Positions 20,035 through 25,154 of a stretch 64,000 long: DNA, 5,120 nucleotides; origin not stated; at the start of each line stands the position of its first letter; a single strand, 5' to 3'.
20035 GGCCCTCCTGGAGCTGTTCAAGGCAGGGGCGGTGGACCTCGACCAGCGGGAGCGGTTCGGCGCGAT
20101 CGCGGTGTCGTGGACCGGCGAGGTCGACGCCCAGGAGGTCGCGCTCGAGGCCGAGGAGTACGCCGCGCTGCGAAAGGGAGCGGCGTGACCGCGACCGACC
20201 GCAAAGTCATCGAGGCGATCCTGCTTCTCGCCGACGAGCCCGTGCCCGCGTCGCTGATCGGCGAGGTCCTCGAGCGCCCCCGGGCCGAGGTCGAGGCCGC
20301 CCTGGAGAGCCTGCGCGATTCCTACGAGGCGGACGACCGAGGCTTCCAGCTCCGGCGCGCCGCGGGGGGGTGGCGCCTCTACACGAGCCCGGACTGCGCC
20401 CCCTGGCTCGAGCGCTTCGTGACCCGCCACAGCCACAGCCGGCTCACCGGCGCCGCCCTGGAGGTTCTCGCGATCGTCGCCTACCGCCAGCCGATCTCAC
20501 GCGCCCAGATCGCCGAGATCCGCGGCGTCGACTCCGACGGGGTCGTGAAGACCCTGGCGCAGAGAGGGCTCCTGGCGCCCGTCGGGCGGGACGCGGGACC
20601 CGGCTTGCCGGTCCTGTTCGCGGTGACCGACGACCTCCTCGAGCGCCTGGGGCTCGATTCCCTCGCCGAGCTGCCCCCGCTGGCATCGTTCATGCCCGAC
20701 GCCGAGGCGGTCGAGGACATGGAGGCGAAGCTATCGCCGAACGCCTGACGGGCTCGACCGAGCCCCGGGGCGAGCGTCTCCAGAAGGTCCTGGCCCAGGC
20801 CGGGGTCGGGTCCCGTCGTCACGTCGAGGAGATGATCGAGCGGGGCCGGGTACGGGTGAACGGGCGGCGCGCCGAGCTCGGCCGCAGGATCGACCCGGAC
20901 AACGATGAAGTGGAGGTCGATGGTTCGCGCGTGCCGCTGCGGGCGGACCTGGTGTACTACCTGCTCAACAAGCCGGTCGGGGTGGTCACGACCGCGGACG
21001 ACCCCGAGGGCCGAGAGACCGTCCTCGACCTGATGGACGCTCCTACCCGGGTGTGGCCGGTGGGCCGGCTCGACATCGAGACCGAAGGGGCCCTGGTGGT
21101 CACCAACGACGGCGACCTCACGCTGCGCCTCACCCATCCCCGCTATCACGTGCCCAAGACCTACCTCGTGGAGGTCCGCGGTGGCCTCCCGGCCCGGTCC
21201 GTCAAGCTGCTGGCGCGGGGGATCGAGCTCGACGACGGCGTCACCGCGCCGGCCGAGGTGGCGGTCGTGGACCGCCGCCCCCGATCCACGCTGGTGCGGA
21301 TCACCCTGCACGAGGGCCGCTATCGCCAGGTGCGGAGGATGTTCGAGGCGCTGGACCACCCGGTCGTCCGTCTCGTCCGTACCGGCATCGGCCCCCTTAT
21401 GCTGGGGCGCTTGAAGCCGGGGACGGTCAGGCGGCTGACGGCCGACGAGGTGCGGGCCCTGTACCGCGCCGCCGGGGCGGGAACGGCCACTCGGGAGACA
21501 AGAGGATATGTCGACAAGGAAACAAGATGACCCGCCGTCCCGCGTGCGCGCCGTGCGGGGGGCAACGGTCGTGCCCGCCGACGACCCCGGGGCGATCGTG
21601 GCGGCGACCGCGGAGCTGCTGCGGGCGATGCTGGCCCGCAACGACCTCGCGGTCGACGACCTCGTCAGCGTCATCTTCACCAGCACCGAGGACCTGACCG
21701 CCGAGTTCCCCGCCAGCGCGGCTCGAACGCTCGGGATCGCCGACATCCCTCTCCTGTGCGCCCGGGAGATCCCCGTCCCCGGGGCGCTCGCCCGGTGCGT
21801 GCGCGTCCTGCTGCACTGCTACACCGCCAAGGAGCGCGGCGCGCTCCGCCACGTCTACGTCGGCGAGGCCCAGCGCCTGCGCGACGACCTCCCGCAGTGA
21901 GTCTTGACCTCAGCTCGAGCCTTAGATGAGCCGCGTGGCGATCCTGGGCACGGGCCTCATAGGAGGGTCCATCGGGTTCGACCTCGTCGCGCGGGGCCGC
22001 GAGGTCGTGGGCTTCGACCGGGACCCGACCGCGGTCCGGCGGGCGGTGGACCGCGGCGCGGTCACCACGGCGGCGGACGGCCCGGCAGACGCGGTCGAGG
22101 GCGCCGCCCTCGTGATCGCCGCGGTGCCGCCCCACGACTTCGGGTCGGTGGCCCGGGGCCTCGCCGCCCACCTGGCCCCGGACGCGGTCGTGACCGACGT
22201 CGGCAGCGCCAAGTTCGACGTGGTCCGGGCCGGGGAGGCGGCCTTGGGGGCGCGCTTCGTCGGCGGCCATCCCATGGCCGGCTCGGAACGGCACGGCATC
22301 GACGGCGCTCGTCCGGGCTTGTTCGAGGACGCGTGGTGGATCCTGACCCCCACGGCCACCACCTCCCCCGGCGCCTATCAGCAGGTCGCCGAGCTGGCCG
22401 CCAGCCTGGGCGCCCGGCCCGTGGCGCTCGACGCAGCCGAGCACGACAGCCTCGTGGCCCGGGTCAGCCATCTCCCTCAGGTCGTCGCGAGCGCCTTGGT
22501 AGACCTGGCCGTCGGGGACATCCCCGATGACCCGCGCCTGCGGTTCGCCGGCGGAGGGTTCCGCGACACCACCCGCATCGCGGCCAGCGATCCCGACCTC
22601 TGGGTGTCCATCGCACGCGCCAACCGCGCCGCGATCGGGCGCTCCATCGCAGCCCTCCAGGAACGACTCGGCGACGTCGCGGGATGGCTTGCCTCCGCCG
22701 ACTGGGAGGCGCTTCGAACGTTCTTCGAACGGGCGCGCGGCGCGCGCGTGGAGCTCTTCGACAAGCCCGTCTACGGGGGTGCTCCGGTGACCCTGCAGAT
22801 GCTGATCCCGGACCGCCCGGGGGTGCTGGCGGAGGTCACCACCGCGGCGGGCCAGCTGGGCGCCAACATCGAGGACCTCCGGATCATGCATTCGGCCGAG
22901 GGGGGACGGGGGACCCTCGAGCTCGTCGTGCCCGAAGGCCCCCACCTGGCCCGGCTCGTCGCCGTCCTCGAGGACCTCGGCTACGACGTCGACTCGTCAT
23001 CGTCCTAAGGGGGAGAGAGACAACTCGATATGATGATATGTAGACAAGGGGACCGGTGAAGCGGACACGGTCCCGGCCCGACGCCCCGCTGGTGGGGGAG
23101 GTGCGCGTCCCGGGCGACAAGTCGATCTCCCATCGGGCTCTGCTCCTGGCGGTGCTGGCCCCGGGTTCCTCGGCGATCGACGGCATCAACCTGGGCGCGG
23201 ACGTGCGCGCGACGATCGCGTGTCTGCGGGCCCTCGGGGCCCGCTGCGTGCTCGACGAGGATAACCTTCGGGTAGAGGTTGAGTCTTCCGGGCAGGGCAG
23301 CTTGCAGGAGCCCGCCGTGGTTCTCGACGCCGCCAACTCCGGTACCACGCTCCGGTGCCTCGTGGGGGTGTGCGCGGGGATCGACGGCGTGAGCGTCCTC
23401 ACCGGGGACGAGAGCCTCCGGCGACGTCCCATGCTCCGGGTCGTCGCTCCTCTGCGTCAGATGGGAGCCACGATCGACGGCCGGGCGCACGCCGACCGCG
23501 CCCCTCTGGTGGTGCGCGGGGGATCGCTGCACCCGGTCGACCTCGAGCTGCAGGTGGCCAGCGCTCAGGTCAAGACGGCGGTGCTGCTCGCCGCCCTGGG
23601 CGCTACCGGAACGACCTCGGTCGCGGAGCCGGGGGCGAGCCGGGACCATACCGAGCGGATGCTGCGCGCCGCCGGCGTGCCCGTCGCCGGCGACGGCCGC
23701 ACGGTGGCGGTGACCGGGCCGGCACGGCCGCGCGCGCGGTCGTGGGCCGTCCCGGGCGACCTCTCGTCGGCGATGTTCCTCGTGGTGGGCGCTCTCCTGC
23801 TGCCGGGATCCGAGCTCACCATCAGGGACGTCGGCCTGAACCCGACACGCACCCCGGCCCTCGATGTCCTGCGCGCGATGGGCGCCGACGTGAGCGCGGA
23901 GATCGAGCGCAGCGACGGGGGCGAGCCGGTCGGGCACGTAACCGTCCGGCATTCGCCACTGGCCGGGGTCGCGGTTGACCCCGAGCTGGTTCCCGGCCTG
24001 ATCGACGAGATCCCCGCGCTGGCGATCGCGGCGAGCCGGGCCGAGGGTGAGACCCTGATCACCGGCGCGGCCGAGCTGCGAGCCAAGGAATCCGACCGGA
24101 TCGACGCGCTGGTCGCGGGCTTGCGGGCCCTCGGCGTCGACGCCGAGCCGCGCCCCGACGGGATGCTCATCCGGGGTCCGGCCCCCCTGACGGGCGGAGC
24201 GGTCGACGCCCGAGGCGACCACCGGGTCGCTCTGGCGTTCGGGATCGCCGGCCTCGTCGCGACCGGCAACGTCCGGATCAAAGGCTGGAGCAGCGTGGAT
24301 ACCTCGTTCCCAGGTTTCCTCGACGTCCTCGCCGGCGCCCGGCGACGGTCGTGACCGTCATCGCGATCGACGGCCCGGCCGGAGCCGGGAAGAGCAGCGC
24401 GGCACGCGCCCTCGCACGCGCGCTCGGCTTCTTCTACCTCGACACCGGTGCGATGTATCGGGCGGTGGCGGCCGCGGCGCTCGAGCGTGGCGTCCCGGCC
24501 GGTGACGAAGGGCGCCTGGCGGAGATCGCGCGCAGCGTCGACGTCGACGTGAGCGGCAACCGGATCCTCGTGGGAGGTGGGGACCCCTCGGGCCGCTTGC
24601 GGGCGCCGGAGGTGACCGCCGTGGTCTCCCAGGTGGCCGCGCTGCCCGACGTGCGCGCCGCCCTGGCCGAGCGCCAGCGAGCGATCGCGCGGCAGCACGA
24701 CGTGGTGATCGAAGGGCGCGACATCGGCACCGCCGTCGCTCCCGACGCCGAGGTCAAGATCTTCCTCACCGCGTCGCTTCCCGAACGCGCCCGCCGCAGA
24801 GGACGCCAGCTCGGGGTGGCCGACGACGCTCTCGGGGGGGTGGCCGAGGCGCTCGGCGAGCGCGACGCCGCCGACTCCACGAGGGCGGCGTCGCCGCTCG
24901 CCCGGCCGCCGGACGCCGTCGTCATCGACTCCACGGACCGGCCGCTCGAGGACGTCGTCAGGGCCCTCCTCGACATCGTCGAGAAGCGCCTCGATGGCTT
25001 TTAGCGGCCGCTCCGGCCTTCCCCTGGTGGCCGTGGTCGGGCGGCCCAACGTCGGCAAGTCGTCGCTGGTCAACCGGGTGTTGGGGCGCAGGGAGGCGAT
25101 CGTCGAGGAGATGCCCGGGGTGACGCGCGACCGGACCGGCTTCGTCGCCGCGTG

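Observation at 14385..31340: Recurrent motif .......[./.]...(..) (palindromic core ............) clustered over ~17 kb at or next to gene starts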

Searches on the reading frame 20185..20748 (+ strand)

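Call 17: search_protein_families(library=pfam, proteins=[window:20185-20748:+])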
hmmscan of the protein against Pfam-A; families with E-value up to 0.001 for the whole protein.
window:20185-20748:+ (187 aa): 1 family
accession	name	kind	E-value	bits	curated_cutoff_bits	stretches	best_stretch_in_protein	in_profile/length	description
PF04079.22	SMC_ScpB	-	1.4e-50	171.5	27.4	1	8-166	2-160/160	Segregation and condensation complex subunit ScpB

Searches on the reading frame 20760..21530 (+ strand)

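Call 17: search_protein_families(library=pfam, proteins=[window:20760-21530:+])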
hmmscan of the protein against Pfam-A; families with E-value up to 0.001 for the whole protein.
window:20760-21530:+ (256 aa): 2 families
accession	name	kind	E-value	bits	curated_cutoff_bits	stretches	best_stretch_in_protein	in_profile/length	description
PF00849.27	PseudoU_synth_2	-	3.6e-22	79.7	26.8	1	66-197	2-152/152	RNA pseudouridylate synthase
PF01479.30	S4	-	6.9e-12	45.3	22.8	1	5-49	1-46/48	S4 domain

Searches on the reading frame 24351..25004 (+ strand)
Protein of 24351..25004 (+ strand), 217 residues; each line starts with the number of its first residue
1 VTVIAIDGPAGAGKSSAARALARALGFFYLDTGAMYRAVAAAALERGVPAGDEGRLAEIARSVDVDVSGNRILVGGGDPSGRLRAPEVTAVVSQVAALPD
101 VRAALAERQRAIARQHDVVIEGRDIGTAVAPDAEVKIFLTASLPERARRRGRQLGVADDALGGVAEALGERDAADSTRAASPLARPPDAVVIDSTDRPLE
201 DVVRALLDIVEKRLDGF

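Call 16: search_protein_families(library=pfam, proteins=[window:24351-25004:+])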
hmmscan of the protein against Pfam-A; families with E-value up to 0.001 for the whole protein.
window:24351-25004:+ (217 aa): 5 families
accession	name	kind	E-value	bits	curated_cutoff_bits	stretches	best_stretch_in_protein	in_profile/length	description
PF02224.24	Cytidylate_kin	-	2.7e-66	223.7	26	1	4-211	1-210/211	Cytidylate kinase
PF13189.12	Cytidylate_kin2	-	1.6e-09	38.6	28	1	3-160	1-139/176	Cytidylate kinase-like family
PF13238.12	AAA_18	-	1.7e-06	28.9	29.4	1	4-150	1-108/128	AAA domain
PF13207.12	AAA_17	-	0.00026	21.7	27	0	8-56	2-48/136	AAA domain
PF13671.12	AAA_33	-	0.00071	20.3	27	0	3-45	1-43/143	AAA domain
